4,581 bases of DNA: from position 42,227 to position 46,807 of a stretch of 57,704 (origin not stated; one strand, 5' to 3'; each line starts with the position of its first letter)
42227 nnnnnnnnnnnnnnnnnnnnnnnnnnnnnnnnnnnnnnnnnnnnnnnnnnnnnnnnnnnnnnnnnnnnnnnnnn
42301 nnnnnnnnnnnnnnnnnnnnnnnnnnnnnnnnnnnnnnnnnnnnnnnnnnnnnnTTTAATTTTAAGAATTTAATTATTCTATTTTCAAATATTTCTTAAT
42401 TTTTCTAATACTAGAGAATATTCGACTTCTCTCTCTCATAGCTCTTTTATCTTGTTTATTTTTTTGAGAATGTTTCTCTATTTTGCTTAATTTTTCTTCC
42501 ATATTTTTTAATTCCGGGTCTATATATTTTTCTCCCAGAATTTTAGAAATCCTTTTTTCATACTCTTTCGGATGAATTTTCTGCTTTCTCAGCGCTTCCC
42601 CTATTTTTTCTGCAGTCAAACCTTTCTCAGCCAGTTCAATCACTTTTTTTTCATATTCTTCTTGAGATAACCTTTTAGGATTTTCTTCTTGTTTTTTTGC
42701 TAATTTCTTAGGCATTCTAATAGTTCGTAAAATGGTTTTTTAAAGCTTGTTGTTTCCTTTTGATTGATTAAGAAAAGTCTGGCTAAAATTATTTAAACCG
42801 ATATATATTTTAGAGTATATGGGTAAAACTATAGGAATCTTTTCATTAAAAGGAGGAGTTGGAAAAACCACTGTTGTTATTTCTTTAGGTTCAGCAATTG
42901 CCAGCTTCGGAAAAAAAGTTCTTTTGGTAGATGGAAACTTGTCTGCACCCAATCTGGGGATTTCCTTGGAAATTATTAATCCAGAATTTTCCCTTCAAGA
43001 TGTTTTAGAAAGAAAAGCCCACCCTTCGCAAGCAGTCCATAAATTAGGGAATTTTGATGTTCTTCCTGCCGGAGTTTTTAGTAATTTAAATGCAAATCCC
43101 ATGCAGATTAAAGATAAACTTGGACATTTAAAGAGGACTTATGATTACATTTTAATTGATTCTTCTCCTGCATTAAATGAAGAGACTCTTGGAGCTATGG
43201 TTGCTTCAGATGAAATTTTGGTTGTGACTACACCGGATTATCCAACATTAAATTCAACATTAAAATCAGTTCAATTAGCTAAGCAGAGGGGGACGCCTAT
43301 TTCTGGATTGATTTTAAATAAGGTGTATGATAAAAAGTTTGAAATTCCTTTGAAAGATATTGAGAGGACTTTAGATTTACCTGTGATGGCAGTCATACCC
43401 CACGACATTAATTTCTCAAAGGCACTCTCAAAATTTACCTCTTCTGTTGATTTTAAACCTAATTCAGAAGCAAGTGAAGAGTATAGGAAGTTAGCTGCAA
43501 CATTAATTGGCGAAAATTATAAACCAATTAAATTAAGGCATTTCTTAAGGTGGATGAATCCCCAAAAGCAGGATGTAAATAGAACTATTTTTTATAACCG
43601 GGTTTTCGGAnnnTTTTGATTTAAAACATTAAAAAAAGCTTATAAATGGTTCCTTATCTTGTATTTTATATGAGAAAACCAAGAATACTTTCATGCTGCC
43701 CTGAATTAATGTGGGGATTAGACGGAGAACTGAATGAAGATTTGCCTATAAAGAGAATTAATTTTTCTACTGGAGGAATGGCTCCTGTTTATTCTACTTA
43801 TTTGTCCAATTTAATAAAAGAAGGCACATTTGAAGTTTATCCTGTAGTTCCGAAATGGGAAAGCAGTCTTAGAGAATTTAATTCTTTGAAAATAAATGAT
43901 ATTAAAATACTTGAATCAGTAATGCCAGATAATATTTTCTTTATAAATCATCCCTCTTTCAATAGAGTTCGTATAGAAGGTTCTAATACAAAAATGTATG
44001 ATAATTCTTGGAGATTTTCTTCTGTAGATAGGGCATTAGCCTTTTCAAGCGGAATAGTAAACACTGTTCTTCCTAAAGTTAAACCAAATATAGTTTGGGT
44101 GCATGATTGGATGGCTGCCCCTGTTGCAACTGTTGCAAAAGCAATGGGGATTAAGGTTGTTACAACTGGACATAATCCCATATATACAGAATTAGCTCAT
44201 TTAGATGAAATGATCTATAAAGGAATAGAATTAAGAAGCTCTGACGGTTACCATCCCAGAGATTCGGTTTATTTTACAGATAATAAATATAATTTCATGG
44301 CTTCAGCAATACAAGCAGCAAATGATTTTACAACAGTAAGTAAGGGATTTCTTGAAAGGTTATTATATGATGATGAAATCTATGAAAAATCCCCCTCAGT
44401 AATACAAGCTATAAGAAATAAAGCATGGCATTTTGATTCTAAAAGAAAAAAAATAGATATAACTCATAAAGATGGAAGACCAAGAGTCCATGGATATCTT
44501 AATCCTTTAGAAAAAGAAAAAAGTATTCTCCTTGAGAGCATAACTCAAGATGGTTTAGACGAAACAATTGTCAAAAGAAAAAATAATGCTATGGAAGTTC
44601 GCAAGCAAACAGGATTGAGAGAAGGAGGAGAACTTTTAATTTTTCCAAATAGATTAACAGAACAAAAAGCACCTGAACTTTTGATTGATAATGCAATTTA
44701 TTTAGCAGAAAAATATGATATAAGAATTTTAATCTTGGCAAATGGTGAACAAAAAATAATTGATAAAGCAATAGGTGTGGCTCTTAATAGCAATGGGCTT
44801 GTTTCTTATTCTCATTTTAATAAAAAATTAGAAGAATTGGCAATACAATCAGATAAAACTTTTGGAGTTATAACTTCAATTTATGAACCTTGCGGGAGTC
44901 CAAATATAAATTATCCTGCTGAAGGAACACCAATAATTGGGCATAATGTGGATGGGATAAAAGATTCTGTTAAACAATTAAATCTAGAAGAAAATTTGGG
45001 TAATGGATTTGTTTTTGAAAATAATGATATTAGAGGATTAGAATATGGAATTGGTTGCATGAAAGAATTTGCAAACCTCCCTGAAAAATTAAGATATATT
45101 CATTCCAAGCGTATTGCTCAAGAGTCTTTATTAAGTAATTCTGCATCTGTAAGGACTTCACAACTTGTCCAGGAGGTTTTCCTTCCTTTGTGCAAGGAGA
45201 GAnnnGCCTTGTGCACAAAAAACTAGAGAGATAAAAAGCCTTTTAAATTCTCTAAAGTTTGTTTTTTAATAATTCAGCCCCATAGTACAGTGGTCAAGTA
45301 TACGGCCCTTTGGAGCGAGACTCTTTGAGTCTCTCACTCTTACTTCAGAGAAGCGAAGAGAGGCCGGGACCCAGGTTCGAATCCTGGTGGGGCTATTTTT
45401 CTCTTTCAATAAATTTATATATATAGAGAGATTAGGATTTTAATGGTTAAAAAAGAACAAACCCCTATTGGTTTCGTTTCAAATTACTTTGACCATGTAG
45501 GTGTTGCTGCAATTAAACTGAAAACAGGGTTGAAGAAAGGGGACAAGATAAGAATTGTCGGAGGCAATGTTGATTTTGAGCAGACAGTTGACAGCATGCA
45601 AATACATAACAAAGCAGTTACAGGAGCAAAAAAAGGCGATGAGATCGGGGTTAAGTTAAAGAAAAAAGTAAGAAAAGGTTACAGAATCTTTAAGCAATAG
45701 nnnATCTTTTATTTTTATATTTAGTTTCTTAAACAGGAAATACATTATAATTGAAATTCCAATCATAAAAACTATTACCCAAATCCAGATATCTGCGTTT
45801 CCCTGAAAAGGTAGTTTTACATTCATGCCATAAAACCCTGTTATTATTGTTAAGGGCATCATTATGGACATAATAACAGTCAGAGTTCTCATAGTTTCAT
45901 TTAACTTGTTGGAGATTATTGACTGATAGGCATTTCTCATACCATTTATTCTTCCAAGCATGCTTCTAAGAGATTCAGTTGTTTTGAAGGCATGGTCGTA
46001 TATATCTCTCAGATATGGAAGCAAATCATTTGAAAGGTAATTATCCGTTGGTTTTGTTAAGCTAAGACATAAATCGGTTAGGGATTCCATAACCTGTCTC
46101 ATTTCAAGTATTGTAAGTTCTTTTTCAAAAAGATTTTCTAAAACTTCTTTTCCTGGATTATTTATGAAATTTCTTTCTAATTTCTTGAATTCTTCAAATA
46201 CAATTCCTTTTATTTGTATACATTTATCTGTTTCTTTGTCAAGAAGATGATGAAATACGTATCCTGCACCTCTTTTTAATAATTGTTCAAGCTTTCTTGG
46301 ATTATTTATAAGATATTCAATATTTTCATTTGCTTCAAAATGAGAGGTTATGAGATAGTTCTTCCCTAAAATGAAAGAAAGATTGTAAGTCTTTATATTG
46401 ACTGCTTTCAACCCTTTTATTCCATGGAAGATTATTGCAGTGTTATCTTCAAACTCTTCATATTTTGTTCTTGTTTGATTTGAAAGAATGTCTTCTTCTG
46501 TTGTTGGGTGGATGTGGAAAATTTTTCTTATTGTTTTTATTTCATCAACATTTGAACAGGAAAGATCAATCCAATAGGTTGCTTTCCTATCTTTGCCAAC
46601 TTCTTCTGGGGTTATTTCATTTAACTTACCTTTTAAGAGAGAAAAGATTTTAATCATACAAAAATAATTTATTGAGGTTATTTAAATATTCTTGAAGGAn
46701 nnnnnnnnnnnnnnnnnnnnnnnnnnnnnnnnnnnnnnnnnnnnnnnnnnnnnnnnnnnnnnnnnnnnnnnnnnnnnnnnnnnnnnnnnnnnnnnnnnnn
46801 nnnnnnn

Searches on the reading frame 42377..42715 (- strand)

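Call 87: search_protein_families(library=pfam, proteins=[window:42377-42715:-], max_evalue=0.001)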
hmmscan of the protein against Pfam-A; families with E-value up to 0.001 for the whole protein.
window:42377-42715:- (113 aa): 2 families
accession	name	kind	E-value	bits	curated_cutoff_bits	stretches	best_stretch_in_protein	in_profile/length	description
PF00312.27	Ribosomal_S15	-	0.00033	21.2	31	1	71-111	24-64/81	Ribosomal protein S15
PF08069.17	Ribosomal_S13_N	-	0.00038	20.9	25.4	1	13-45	25-57/60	Ribosomal S13/S15 N-terminal domain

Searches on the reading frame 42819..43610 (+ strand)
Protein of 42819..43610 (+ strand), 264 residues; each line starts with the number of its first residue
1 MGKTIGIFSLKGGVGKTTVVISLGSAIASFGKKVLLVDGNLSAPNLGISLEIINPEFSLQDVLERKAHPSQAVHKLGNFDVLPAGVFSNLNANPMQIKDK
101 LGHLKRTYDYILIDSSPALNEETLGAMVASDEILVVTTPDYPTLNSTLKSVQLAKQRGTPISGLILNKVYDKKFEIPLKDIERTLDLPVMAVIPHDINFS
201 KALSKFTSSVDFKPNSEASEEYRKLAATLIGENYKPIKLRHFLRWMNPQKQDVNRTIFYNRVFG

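Call 87: search_protein_families(library=pfam, proteins=[window:42819-43610:+], max_evalue=0.001)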
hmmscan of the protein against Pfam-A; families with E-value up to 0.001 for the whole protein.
window:42819-43610:+ (264 aa): 8 families
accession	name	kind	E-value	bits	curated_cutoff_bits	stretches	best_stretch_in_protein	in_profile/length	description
PF13614.12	AAA_31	-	6.8e-24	85.2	27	1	3-144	2-154/177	AAA domain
PF01656.29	CbiA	-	7.5e-17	61.9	25.4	1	6-205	2-121/125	CobQ/CobB/MinD/ParA nucleotide binding domain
PF10609.15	ParA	-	7.9e-16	58.7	27.1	1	3-229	4-245/246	NUBPL iron-transfer P-loop NTPase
PF00142.24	Fer4_NifH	-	2.7e-11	43.9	25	1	130-235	141-249/271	4Fe-4S iron sulfur cluster binding proteins, NifH/frxC family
PF06564.18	CBP_BcsQ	-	6.6e-11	42.6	21.3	1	4-227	3-231/234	Cellulose biosynthesis protein BcsQ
PF13500.12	AAA_26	-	2.8e-09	37.6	27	1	132-198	130-193/198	AAA domain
PF07015.17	VirC1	-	2.6e-05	24.1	24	1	5-40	4-39/231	VirC1 protein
PF02374.21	ArsA_ATPase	-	6.8e-05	22.7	24.3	1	7-38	5-36/305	Anion-transporting ATPase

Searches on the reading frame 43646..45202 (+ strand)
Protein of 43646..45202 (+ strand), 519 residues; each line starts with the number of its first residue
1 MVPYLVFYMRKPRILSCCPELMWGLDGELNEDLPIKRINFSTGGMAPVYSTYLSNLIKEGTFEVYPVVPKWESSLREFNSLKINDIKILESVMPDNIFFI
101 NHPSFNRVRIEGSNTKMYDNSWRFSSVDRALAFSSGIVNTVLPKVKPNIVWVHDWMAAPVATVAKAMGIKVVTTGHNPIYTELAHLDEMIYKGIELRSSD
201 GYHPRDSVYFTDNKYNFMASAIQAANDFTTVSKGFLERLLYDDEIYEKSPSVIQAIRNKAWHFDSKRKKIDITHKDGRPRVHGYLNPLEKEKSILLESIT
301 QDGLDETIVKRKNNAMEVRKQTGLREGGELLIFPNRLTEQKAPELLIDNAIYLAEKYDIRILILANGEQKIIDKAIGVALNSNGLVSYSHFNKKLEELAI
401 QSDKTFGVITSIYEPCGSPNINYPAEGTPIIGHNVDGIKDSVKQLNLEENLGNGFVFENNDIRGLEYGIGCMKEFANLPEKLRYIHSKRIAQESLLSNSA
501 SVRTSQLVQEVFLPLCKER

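Call 87: search_protein_families(library=pfam, proteins=[window:43646-45202:+], max_evalue=0.001)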
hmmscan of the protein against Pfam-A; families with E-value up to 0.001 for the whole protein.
window:43646-45202:+ (519 aa): 4 families
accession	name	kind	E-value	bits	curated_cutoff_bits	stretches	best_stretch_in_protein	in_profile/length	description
PF08323.17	Glyco_transf_5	-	4.4e-16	59.8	22.7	1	41-240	14-225/239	Starch synthase catalytic domain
PF00534.26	Glycos_transf_1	-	3.9e-11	43.2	26.4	1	317-469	4-152/172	Glycosyl transferases group 1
PF13692.12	Glyco_trans_1_4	-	9e-05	23.2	27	1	330-465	3-132/142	Glycosyl transferases group 1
PF13439.12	Glyco_transf_4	-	0.00031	21.2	28.5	1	141-234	67-143/170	Glycosyltransferase Family 4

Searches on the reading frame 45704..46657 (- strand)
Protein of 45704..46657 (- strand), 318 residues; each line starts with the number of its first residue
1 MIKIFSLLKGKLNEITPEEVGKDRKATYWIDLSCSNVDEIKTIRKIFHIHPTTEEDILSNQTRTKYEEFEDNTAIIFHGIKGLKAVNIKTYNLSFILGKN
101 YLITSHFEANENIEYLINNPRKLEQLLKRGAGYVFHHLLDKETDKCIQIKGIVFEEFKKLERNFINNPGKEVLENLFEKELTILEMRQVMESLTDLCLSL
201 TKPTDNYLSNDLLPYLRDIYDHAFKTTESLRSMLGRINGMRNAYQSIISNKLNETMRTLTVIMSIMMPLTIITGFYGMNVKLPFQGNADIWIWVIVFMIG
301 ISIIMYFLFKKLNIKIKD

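Call 87: search_protein_families(library=pfam, proteins=[window:45704-46657:-], max_evalue=0.001)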
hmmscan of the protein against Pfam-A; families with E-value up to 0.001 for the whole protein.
window:45704-46657:- (318 aa): 1 family
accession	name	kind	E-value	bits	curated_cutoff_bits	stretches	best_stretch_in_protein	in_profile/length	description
PF01544.23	CorA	-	1.8e-57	195.3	27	1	26-311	3-292/292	CorA-like Mg2+ transporter protein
